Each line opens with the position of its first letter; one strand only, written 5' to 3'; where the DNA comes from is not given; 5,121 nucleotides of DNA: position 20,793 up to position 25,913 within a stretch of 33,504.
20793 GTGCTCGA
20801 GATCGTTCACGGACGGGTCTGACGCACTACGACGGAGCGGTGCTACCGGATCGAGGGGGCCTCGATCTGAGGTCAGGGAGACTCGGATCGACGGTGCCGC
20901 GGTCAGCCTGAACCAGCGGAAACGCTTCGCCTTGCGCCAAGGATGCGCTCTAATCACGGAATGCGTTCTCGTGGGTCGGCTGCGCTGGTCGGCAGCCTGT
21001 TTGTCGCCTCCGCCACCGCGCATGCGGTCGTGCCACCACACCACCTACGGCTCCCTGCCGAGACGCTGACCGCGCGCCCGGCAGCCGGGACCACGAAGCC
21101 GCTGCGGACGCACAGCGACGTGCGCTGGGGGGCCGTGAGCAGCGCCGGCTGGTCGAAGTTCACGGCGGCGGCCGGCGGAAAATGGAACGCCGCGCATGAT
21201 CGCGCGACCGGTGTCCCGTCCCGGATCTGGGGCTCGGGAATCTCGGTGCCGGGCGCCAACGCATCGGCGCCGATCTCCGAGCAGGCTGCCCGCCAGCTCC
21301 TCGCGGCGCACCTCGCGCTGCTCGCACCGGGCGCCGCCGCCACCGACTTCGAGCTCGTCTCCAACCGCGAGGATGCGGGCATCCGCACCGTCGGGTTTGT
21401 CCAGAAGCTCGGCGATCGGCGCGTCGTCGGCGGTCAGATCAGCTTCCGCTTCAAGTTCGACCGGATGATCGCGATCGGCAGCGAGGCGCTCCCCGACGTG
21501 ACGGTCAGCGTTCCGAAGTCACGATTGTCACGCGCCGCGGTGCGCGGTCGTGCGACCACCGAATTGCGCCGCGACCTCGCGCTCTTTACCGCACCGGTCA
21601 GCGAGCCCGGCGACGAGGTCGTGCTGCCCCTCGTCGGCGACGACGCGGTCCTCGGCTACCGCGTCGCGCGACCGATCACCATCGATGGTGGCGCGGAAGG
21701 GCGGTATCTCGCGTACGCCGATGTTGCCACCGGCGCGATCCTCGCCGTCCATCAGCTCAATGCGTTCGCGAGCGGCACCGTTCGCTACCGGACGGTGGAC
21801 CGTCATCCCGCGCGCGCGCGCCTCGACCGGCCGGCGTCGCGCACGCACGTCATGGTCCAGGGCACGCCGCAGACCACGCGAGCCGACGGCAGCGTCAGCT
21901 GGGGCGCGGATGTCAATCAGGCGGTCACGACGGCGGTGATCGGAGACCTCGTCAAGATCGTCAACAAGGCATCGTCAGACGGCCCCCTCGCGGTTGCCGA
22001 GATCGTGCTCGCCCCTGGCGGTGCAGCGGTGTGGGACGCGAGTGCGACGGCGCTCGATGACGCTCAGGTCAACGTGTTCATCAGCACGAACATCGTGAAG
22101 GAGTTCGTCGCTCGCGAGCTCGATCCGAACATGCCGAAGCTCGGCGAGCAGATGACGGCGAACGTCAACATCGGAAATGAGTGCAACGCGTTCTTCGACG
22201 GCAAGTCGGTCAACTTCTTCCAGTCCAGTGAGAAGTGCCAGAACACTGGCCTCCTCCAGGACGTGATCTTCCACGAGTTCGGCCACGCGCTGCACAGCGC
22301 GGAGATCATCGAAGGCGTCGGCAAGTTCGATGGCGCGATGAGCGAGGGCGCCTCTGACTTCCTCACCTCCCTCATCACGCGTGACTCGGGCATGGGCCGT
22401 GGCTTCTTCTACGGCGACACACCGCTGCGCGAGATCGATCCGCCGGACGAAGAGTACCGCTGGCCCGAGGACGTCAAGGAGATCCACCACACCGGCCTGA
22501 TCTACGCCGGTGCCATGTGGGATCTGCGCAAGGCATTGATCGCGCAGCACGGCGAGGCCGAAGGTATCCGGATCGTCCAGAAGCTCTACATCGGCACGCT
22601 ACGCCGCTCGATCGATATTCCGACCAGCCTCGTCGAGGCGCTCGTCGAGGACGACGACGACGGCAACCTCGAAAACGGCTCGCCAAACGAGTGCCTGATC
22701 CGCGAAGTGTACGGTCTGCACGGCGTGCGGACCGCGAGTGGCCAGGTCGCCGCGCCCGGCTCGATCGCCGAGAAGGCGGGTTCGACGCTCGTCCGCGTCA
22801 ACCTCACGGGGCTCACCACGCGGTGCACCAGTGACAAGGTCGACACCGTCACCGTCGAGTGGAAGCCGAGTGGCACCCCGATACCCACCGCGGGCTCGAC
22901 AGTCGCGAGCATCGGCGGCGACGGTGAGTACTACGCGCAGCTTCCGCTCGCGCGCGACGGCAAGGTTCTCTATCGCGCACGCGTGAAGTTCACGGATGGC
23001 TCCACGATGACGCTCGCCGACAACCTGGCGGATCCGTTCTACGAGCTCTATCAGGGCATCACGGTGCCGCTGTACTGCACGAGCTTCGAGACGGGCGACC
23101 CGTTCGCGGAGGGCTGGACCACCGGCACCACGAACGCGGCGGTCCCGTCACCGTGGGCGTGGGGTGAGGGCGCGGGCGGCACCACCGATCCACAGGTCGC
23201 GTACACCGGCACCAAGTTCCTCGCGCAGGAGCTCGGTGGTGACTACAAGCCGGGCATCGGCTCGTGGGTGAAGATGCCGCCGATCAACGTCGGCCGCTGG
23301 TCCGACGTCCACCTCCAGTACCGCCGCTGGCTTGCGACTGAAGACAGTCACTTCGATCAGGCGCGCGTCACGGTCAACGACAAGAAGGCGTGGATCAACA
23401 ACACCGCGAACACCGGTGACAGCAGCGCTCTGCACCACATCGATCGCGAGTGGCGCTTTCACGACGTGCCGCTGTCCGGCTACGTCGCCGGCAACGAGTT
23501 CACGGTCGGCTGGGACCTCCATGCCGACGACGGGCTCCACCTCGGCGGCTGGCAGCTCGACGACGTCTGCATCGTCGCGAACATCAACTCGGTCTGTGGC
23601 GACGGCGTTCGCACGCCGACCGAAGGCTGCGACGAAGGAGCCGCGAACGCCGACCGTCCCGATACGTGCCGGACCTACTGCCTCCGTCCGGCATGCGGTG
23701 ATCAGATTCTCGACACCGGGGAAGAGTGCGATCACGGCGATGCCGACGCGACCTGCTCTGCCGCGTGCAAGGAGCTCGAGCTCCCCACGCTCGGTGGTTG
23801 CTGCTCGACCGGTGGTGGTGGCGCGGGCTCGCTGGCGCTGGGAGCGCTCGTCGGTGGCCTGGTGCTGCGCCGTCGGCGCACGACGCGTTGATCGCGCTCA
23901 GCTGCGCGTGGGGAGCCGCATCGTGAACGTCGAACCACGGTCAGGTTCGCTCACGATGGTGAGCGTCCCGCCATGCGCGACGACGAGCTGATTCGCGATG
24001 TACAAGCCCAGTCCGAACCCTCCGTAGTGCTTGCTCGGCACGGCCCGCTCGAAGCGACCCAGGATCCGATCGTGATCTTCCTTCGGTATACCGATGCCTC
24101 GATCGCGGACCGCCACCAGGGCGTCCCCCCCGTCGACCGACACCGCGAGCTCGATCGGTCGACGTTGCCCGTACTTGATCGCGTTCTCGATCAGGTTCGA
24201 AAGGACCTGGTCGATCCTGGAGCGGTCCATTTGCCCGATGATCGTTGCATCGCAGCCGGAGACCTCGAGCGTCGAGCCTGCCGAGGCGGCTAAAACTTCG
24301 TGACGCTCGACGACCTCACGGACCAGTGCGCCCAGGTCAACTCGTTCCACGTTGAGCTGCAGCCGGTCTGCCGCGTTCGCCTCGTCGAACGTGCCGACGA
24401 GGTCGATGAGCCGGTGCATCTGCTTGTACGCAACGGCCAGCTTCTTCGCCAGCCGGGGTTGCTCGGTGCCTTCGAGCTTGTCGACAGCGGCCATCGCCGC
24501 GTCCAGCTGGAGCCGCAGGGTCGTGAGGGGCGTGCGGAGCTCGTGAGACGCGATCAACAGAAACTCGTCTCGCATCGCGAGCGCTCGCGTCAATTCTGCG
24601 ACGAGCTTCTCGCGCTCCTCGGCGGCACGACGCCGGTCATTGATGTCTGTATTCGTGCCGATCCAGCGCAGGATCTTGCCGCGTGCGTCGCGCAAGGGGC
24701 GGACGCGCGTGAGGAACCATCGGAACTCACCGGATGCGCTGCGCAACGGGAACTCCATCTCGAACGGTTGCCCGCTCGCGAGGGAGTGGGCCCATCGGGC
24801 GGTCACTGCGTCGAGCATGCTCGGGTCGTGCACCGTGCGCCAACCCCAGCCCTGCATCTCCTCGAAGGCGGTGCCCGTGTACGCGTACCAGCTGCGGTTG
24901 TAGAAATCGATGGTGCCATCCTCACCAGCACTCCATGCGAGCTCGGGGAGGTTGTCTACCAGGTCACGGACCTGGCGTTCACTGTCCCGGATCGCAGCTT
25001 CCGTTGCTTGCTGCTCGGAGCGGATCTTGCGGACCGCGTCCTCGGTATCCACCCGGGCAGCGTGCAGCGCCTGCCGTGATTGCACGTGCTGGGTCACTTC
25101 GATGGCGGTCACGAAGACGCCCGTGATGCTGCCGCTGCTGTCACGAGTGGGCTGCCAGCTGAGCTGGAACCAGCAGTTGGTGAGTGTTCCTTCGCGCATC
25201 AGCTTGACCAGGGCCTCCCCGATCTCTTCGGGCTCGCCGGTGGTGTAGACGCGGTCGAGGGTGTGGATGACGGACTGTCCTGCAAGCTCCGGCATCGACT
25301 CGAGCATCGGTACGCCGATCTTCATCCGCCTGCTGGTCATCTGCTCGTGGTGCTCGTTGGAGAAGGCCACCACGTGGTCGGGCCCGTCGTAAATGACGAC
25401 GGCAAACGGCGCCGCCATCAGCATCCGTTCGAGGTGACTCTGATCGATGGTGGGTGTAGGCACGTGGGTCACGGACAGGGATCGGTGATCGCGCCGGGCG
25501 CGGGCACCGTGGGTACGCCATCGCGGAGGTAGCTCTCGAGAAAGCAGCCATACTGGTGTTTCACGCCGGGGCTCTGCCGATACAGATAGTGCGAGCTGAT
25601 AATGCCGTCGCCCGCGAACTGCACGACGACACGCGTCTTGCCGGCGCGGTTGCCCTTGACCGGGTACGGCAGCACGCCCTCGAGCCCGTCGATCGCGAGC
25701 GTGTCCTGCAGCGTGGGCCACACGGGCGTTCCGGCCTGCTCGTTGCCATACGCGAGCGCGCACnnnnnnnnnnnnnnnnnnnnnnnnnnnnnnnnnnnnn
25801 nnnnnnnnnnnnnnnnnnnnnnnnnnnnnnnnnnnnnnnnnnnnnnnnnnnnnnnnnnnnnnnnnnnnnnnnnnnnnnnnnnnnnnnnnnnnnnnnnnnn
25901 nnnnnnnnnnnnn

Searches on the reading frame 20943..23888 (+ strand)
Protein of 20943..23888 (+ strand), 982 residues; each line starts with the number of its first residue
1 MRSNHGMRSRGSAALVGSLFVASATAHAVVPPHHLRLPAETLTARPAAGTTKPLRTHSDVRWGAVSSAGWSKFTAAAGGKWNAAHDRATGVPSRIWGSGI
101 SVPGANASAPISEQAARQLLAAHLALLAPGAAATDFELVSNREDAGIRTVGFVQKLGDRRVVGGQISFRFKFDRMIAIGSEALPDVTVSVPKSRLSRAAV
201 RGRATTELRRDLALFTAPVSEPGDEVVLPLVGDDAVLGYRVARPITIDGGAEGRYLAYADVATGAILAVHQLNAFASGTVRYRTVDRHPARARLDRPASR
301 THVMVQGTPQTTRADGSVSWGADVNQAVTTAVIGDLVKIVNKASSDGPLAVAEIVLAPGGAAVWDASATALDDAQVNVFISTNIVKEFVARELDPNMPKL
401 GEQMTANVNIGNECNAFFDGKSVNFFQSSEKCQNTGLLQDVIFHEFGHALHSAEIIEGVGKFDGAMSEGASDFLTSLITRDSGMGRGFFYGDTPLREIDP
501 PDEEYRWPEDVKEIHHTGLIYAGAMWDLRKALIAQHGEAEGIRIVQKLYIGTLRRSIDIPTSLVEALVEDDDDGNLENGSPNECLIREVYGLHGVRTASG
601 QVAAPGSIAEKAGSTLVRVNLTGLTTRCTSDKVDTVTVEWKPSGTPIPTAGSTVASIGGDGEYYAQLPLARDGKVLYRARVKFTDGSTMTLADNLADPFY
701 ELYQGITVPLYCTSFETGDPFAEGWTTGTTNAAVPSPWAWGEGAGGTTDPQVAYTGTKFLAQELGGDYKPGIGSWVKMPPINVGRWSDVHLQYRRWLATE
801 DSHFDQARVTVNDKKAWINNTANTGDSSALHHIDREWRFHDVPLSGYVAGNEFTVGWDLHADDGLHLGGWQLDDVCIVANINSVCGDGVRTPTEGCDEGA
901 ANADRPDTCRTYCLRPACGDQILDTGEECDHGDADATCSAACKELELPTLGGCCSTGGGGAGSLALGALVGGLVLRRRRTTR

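Call 22: search_protein_families(library=pfam, proteins=[window:20943-23888:+], max_evalue=0.001)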
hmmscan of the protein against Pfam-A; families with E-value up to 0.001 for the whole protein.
window:20943-23888:+ (982 aa): 2 families
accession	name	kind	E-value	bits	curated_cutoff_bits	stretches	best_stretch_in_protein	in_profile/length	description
PF02128.21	Peptidase_M36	-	0.00024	20.9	23.3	0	425-540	166-301/368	Fungalysin metallopeptidase (M36)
PF13948.11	DUF4215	-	0.00038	21.1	27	0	911-943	15-47/47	Domain of unknown function (DUF4215)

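Call 61: search_protein_families(library=ncbifam, max_evalue=0.001, proteins=[window:20943-23888:+])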
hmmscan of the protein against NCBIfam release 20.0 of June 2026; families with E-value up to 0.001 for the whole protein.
window:20943-23888:+ (982 aa): 1 family
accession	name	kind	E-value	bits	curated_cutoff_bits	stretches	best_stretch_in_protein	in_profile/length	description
NF038128.1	choice_anch_J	domain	8.4e-05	22.8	30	1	714-877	5-162/162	choice-of-anchor J domain-containing protein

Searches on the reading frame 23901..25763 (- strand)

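Call 22: search_protein_families(library=pfam, proteins=[window:23901-25763:-], max_evalue=0.001)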
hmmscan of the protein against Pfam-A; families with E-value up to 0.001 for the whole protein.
window:23901-25763:- (621 aa): 8 families
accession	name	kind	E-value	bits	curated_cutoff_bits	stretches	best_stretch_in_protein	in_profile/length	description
PF02518.31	HATPase_c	-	2.9e-29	102.2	26.4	1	513-620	2-110/111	Histidine kinase-, DNA gyrase B-, and HSP90-like ATPase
PF08448.16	PAS_4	-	3.6e-22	79.1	23.1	2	269-379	1-110/110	PAS fold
PF08447.18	PAS_3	-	3.9e-14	53.1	25.6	1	287-371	3-89/89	PAS fold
PF00989.32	PAS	-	1.6e-09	38.2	22.6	1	264-374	2-113/113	PAS fold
PF00512.31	HisKA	-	3e-09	37.3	26.9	1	398-454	2-55/66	His Kinase A (phospho-acceptor) domain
PF13426.13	PAS_9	-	5.7e-09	36.6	27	1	281-375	9-102/103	PAS domain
PF13596.12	PAS_10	-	2.6e-07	31.7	22.1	1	111-224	1-106/106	PAS domain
PF13581.12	HATPase_c_2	-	0.00021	21.8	27.4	1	513-594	28-109/127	Histidine kinase-like ATPase domain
